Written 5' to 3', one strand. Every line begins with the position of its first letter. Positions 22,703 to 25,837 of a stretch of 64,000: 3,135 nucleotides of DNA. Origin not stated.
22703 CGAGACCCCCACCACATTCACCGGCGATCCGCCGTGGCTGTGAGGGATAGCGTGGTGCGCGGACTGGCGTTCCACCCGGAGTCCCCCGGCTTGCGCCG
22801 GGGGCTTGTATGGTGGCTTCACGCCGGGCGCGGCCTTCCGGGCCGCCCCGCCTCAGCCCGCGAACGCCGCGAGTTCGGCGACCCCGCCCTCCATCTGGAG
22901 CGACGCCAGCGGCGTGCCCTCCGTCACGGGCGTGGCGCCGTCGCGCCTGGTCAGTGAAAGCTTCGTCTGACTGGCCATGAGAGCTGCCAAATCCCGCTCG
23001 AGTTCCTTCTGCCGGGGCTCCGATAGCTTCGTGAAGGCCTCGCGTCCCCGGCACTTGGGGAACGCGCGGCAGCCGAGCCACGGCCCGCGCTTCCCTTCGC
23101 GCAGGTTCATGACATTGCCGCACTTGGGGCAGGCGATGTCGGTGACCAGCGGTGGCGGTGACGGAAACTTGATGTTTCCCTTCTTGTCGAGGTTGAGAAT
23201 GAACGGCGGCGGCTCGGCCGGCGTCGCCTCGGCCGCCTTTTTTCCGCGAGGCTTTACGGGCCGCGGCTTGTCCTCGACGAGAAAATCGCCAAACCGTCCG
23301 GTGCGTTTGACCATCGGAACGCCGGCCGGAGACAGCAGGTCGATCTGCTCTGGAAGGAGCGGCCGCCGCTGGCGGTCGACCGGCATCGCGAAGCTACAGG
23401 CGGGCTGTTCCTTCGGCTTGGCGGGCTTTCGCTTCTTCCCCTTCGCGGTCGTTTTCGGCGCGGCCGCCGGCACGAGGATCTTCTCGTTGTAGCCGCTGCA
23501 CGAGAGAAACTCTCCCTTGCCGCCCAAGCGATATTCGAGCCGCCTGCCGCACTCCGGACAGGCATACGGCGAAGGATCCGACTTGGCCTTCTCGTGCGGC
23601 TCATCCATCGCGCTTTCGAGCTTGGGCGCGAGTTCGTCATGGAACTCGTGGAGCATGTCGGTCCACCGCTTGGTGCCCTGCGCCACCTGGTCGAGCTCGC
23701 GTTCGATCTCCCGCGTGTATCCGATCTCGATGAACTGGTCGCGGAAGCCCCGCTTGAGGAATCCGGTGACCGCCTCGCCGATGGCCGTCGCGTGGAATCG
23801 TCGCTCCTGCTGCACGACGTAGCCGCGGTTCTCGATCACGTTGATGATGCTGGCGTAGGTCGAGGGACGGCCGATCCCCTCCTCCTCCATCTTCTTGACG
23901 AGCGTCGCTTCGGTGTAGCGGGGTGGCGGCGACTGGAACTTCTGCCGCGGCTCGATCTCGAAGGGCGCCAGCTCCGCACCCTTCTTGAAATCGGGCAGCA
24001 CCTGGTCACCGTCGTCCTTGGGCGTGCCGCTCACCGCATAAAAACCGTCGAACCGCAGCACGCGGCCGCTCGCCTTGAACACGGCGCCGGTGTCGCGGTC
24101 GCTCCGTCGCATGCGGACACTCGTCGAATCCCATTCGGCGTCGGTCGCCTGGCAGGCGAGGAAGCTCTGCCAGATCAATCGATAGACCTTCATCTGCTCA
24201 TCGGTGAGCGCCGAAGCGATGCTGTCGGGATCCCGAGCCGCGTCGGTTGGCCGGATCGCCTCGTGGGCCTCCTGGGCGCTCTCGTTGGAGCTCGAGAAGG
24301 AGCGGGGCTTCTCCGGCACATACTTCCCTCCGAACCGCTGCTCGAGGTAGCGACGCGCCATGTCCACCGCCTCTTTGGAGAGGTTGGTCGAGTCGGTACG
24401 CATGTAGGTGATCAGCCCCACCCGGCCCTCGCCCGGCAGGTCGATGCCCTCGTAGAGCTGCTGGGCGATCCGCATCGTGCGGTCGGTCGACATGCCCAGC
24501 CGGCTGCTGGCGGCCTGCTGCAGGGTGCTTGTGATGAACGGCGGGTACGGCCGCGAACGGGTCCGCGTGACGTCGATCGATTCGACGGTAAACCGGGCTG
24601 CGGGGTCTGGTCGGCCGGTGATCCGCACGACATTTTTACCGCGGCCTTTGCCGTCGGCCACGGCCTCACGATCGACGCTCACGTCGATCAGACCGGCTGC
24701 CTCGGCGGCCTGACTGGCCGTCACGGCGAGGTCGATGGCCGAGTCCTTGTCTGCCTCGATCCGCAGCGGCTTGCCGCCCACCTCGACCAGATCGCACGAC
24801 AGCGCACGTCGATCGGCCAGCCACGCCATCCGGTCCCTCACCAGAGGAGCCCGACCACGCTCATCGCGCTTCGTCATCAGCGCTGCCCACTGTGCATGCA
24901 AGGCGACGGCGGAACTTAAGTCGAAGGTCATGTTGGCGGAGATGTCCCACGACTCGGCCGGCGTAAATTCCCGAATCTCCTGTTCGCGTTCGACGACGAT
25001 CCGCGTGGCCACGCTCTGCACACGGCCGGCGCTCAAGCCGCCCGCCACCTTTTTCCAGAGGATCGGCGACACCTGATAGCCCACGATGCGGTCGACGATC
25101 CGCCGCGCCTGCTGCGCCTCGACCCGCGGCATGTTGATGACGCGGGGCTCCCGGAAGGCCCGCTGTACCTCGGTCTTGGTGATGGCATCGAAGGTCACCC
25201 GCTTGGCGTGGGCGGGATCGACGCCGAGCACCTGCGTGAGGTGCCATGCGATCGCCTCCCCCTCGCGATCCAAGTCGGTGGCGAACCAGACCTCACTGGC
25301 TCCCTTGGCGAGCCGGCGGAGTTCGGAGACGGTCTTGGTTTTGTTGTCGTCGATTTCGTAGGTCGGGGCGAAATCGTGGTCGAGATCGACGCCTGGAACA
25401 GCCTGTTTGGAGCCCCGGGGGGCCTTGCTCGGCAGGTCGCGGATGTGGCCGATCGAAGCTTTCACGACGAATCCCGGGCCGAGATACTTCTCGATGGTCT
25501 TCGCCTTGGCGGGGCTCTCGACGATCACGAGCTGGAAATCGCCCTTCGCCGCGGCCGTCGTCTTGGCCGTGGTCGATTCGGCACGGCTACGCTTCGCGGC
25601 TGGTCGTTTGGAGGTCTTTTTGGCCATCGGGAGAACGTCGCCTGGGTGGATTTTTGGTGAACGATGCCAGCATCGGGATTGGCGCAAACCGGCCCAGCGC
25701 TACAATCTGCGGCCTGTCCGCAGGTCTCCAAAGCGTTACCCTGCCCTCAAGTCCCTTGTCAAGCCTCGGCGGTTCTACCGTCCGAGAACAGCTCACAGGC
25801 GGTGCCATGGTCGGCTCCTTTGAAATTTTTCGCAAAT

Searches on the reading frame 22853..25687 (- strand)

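Call 74: search_protein_families(library=pfam, proteins=[window:22853-25687:-], max_evalue=0.001)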
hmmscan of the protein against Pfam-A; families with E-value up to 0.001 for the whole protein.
window:22853-25687:- (944 aa): 3 families
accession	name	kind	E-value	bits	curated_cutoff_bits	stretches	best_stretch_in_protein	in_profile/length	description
PF01131.25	Topoisom_bac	-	3.4e-111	372.6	35.1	2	365-679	107-410/411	DNA topoisomerase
PF01751.28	Toprim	-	4.6e-20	72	23.1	1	52-167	1-94/96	Toprim domain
PF01396.24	Zn_ribbon_Top1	-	2.7e-15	56.3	32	2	851-882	2-33/39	Topoisomerase DNA binding C4 zinc finger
